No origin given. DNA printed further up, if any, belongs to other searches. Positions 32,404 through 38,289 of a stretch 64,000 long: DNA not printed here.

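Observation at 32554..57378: Tandem array of four paralogous giant surface-lipoprotein modules with a GH43-like propeller head (about 25 kb)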

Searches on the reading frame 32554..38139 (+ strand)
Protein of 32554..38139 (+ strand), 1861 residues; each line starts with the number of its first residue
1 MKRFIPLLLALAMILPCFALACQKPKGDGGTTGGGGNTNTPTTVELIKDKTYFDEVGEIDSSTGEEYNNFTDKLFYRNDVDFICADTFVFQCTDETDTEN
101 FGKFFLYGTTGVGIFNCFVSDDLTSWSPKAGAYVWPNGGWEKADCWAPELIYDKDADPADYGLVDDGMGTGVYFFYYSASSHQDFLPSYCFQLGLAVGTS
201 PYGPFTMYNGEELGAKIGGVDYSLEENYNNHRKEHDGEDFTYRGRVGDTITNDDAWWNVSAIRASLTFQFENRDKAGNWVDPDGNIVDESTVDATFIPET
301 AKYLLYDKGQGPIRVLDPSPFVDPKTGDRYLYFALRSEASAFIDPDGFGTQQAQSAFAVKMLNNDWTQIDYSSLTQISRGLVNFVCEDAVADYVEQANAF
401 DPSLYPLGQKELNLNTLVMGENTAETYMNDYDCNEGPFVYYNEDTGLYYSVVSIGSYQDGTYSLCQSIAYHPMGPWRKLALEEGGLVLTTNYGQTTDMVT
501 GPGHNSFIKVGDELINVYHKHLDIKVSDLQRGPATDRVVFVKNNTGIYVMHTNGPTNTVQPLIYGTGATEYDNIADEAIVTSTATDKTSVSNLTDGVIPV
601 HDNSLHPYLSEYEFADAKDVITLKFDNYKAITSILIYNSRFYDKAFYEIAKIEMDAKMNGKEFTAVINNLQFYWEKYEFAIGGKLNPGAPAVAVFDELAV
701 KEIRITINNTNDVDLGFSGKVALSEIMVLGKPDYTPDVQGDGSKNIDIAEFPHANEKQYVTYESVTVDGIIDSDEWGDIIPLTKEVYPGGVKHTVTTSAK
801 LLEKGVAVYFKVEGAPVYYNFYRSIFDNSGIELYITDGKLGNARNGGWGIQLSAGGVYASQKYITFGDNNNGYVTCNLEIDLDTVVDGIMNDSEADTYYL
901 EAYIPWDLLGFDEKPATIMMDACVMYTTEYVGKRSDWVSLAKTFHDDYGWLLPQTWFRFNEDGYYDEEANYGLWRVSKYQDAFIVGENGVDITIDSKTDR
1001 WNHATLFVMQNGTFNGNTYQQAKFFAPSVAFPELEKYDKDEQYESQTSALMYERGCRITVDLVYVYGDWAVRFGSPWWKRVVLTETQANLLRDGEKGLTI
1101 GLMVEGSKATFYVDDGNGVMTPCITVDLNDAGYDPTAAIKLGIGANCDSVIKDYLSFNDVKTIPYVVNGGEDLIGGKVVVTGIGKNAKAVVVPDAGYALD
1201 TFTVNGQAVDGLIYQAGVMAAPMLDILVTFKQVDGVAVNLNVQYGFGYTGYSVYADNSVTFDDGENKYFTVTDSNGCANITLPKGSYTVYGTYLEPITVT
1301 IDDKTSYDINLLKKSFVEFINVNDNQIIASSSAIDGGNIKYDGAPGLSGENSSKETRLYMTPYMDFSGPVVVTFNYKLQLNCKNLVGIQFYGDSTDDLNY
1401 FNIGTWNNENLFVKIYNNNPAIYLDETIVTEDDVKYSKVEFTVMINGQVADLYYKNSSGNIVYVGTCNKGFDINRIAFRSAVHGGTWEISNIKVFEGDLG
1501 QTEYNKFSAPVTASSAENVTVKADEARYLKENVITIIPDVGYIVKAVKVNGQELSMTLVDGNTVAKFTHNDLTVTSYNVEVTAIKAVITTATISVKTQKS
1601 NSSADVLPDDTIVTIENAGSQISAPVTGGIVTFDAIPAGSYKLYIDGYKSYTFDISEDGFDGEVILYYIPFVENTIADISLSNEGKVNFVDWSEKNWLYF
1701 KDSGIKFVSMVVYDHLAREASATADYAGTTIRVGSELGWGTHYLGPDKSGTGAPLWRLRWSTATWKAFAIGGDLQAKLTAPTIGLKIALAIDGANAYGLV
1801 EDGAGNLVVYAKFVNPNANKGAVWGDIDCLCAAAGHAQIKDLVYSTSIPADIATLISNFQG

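Call 4: search_protein_families(library=pfam, proteins=[window:32554-38139:+], max_evalue=0.1)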
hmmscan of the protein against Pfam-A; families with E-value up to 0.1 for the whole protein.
window:32554-38139:+ (1861 aa): 0 families

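Call 12: find_homologous_proteins(query=window:32554-38139:+, max_evalue=0.00001)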
Query window:32554-38139:+ (1861 aa): 5 proteins with E <= 0.00001 among 6842 candidates.
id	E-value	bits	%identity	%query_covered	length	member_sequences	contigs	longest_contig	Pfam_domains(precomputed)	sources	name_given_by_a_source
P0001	0.0e+0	4255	99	100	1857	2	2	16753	-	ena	-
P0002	0.0e+0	1727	46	100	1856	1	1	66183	-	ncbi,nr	ncbi:MAG: hypothetical protein J6B16_03320 [Clostridia bacterium]|nr:hypothetical protein [Clostridi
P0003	0.0e+0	1577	42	100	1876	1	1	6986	-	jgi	jgi:hypothetical protein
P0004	0.0e+0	1510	42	100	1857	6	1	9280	-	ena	-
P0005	5.1e-69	251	34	24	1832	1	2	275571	PF09430.17,PF04616.21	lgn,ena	-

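Call 18: search_protein_families(library=ncbifam, proteins=[window:32554-38139:+], max_evalue=0.1)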
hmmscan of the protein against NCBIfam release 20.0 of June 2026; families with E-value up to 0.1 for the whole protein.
window:32554-38139:+ (1861 aa): 0 families

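Call 26: find_encoding_contigs(protein=P0005, flank=10000, max_places=2)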
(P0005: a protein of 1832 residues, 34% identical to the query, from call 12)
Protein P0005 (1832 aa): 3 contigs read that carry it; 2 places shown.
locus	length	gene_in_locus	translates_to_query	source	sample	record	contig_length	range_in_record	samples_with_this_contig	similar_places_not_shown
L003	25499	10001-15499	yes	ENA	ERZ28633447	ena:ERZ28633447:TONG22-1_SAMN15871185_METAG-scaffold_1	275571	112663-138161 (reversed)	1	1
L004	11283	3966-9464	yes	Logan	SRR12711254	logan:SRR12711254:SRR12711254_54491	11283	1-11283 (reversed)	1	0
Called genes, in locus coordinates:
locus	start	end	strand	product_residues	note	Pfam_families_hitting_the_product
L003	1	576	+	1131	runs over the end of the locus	PF00580:UvrD-helicase, PF01443:Viral_helicase1 (faint), PF13245:AAA_19, PF13361:UvrD_C, PF13538:UvrD_C_2 (faint), PF12705:PDDEXK_1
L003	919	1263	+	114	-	-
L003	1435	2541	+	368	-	-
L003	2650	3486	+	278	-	PF04294:VanW, PF07501:G5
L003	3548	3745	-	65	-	-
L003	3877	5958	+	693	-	PF12437:GSIII_N, PF00120:Gln-synt_C, PF18318:Gln-synt_C-ter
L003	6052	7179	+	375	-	PF04389:Peptidase_M28, PF01546:Peptidase_M20, PF07687:M20_dimer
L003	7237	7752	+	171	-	PF00160:Pro_isomerase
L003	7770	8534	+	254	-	PF07883:Cupin_2, PF00165:HTH_AraC (weak), PF12833:HTH_18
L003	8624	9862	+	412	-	PF01408:GFO_IDH_MocA, PF02894:GFO_IDH_MocA_C, PF22725:GFO_IDH_MocA_C3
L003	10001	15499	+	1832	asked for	PF09430:EMC7_beta-sandw (faint), PF04616:Glyco_hydro_43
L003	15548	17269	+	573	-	PF00664:ABC_membrane, PF00005:ABC_tran, PF02463:SMC_N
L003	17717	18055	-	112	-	-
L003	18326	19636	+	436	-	PF04055:Radical_SAM, PF12836:HHH_3 (weak)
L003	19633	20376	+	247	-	PF13566:DUF4130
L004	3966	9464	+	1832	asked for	PF09430:EMC7_beta-sandw (faint), PF04616:Glyco_hydro_43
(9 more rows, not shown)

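Call 87: find_encoding_contigs(protein=P0002, flank=2000, max_places=3)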
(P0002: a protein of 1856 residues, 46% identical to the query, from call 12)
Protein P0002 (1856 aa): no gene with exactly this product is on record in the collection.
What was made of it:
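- Tried and rejected: The exact-sequence look-up of B's contig failed (call 87), so the assembly accession of the window was not recovered.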

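Call 88: find_encoding_contigs(protein=P0001, flank=10000, max_places=3)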
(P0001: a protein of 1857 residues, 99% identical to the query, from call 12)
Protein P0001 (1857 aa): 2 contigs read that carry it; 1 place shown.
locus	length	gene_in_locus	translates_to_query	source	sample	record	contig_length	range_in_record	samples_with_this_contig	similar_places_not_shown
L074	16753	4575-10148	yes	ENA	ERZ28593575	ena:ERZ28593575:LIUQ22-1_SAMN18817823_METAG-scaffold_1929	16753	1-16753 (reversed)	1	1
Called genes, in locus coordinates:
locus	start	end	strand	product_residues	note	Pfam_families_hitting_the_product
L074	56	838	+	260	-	PF14804:Jag_N, PF13083:KH_KhpA-B, PF01424:R3H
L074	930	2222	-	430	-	PF02784:Orn_Arg_deC_N, PF00278:Orn_DAP_Arg_deC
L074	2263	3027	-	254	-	PF01113:DapB_N, PF05173:DapB_C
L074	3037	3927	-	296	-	PF00701:DHDPS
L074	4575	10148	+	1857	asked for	-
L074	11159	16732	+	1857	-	-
